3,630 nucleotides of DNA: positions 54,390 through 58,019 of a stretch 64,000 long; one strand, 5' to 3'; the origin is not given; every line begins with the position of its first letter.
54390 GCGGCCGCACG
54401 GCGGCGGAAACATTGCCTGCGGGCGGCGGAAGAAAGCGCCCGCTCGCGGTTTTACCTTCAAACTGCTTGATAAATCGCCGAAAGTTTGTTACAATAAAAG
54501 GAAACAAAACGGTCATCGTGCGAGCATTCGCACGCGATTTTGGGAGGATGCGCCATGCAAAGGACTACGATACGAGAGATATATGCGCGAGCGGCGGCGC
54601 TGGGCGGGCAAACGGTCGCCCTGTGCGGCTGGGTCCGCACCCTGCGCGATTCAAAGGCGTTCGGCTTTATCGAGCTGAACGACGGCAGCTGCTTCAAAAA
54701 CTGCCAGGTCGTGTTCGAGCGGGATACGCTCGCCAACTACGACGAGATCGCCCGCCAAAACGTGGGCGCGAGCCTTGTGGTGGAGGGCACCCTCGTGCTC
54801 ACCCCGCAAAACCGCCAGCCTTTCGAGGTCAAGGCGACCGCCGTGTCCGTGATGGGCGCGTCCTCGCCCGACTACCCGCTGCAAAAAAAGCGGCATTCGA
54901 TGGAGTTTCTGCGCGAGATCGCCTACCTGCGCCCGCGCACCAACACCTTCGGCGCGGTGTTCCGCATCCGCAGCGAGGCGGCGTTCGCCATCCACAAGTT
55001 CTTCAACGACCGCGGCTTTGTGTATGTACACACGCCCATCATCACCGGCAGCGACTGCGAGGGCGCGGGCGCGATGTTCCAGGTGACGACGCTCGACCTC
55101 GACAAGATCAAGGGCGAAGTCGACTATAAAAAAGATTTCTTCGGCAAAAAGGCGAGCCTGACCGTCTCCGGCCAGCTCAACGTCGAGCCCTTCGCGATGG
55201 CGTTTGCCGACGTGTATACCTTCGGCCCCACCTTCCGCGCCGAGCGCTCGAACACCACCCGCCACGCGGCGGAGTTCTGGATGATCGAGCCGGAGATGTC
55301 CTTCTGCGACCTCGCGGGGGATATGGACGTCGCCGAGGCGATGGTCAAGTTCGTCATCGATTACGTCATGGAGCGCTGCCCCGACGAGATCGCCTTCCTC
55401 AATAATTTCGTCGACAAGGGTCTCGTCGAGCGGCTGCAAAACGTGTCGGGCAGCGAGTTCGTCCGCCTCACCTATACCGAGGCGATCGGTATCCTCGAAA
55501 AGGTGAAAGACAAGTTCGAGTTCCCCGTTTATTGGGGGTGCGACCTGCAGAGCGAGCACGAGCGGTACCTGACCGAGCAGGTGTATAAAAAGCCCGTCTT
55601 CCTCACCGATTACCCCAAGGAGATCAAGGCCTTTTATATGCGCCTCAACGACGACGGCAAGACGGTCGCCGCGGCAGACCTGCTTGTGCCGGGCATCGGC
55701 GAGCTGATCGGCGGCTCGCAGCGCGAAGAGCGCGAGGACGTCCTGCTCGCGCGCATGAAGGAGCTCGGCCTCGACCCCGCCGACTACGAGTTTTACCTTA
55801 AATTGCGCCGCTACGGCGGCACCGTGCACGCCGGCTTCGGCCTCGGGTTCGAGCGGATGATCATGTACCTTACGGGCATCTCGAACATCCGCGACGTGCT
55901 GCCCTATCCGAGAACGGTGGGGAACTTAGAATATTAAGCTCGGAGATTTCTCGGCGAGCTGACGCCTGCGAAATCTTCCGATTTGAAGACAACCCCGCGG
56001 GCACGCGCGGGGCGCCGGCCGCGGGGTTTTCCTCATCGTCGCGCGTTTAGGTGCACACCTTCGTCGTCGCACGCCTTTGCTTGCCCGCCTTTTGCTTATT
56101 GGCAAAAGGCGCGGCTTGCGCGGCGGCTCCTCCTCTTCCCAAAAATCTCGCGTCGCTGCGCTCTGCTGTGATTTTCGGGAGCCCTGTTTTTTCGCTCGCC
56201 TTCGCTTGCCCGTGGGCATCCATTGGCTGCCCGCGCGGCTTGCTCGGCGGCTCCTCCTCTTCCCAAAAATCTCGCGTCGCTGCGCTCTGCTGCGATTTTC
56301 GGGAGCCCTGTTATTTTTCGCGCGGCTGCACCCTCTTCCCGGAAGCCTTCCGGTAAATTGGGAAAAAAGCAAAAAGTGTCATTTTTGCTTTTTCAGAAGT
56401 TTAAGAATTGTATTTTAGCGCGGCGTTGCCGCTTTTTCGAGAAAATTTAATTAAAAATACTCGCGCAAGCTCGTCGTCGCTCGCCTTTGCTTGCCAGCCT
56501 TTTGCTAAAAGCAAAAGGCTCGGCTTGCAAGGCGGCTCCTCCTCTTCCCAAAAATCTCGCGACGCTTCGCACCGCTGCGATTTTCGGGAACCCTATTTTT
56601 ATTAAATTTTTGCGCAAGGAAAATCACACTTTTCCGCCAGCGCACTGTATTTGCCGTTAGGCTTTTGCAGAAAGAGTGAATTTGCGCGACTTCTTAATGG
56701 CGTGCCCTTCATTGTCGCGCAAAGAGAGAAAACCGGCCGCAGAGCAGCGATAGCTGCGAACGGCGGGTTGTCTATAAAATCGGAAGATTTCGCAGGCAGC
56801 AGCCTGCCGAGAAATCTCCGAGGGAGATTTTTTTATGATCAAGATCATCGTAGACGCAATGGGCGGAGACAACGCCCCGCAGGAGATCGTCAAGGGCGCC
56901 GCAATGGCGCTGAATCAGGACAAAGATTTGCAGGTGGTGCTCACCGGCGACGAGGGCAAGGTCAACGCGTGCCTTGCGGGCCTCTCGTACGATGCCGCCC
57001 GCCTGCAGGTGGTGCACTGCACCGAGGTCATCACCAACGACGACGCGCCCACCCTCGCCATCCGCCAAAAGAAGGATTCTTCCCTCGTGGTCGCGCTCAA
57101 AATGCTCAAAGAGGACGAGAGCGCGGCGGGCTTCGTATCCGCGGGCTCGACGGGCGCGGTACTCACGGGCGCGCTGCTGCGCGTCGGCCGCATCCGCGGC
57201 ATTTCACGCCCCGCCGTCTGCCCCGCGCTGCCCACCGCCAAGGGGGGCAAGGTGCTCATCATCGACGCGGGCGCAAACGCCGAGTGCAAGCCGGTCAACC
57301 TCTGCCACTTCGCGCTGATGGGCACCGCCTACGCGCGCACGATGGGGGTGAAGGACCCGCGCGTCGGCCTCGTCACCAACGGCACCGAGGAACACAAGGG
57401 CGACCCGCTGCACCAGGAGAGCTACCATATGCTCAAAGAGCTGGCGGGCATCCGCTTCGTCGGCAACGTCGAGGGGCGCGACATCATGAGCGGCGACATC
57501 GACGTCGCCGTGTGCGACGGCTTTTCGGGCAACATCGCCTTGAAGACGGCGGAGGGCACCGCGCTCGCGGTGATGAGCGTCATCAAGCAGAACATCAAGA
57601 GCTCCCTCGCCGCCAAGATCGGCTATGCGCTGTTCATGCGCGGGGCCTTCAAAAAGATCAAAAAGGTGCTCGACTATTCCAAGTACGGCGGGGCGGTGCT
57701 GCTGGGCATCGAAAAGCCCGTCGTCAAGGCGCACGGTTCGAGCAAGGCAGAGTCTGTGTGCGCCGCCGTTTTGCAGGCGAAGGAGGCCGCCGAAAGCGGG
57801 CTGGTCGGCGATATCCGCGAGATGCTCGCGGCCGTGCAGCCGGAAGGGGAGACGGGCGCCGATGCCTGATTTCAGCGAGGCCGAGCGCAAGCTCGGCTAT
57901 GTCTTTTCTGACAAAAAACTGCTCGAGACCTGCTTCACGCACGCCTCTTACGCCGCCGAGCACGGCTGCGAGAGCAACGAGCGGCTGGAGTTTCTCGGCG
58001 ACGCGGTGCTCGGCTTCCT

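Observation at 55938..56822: Modular nested-hairpin repeat family filling seven intergenic regions; largest array between asnS and plsX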

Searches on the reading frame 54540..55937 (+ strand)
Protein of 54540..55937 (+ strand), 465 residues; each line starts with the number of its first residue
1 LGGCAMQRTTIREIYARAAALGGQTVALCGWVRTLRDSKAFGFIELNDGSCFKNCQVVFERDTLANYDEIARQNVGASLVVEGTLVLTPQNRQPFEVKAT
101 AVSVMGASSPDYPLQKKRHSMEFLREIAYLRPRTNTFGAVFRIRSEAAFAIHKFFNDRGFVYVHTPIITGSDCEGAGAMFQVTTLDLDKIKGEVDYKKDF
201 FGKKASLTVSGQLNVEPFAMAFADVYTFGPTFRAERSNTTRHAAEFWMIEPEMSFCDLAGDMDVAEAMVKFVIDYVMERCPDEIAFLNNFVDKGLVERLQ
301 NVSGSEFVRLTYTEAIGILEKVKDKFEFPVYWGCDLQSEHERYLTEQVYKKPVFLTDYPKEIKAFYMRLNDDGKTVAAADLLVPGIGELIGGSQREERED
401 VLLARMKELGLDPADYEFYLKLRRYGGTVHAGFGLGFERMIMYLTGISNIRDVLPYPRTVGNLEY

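Call 11: search_protein_families(library=pfam, proteins=[window:54540-55937:+])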
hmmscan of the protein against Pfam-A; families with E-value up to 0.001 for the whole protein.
window:54540-55937:+ (465 aa): 2 families
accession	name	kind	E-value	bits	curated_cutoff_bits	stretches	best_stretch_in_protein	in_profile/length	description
PF00152.25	tRNA-synt_2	-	8.1e-66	222.6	25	1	122-459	3-307/308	tRNA synthetases class II (D, K and N)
PF01336.31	tRNA_anti-codon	-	3.7e-09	36.8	27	1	26-103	1-73/75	OB-fold nucleic acid binding domain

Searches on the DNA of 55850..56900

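Call 28: search_rna_families(source=window, start=55850, end=56900, threshold=evalue, max_evalue=1)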
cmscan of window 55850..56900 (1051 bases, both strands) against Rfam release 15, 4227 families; matches with E-value up to 1: 5.
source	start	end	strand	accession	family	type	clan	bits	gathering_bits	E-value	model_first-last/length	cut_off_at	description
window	56485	56534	+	RF00749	mir-208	Gene; miRNA;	-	24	56.4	0.0083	1-77/77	no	mir-208 microRNA precursor family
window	56484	56531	-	RF00749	mir-208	Gene; miRNA;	-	23.2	56.4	0.014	1-77/77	no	mir-208 microRNA precursor family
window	56335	56434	-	RF00243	traJ_5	Cis-reg;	CL00016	21.9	50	0.82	1-109/109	no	traJ 5' UTR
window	56076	56164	+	RF02791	CcsR1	Gene; sRNA;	-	17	65.3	0.27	1-83/83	no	Conserved CCUCCUCCC motif stress-induced RNA 1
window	56679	56736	+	RF02577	tsr24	Gene; sRNA;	-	15.8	50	0.63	1-238/238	no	S. aureus tsr24 small RNA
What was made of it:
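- A weak CcsR1 hit of 17 bits against a threshold of 65.3 is at chance level (call 28).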

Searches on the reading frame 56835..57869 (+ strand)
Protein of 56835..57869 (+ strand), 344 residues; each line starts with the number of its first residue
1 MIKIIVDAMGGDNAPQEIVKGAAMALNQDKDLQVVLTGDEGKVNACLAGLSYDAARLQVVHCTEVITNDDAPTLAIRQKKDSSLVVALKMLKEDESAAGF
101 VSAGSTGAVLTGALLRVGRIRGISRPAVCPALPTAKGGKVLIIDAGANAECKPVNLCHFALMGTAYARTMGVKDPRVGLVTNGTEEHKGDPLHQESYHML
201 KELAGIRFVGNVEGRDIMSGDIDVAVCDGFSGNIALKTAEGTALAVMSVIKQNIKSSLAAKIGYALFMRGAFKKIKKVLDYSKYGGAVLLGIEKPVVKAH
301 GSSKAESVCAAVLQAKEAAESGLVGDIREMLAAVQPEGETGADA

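Call 9: find_encoding_contigs(protein=window:56835-57869:+, flank=10000, max_places=6)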
Protein window:56835-57869:+ (344 aa): 6 contigs read that carry it; 6 places shown.
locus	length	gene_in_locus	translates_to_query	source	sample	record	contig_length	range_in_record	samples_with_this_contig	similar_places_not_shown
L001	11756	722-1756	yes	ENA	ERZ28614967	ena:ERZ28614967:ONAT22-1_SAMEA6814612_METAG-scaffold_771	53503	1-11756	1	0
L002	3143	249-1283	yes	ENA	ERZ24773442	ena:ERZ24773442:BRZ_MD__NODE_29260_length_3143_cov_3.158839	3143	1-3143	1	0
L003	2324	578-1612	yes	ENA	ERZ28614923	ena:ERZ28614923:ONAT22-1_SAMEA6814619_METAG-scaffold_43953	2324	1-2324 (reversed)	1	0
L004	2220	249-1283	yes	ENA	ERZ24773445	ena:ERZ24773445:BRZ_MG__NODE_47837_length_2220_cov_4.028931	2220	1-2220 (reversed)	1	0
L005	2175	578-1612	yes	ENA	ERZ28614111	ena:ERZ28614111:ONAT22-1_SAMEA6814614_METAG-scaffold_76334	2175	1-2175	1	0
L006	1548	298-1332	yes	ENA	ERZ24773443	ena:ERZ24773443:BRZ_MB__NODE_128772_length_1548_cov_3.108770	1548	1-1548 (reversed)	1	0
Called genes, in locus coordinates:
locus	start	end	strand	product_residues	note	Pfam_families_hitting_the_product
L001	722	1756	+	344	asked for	PF02504:FA_synthesis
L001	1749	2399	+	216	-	PF14622:Ribonucleas_3_3, PF00636:Ribonuclease_3, PF00035:dsrm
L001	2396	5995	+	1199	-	PF02463:SMC_N, PF13175:AAA_15, PF13304:AAA_21 (weak), PF13476:AAA_23, PF06470:SMC_hinge, PF13175:AAA_15 (weak)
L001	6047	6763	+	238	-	PF20260:PUA_4, PF04452:Methyltrans_RNA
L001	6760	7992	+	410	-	PF00919:UPF0004, PF04055:Radical_SAM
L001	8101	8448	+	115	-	PF11969:DcpS_C, PF01230:HIT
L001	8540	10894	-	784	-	PF00149:Metallophos (weak), PF07523:Big_3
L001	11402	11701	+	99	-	PF00338:Ribosomal_S10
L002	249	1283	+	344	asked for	PF02504:FA_synthesis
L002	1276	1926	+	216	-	PF14622:Ribonucleas_3_3, PF00636:Ribonuclease_3, PF00035:dsrm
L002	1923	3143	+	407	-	?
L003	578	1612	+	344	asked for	PF02504:FA_synthesis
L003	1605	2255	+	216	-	PF14622:Ribonucleas_3_3, PF00636:Ribonuclease_3, PF00035:dsrm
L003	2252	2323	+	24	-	?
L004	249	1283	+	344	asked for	PF02504:FA_synthesis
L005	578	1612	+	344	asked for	PF02504:FA_synthesis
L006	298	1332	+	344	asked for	PF02504:FA_synthesis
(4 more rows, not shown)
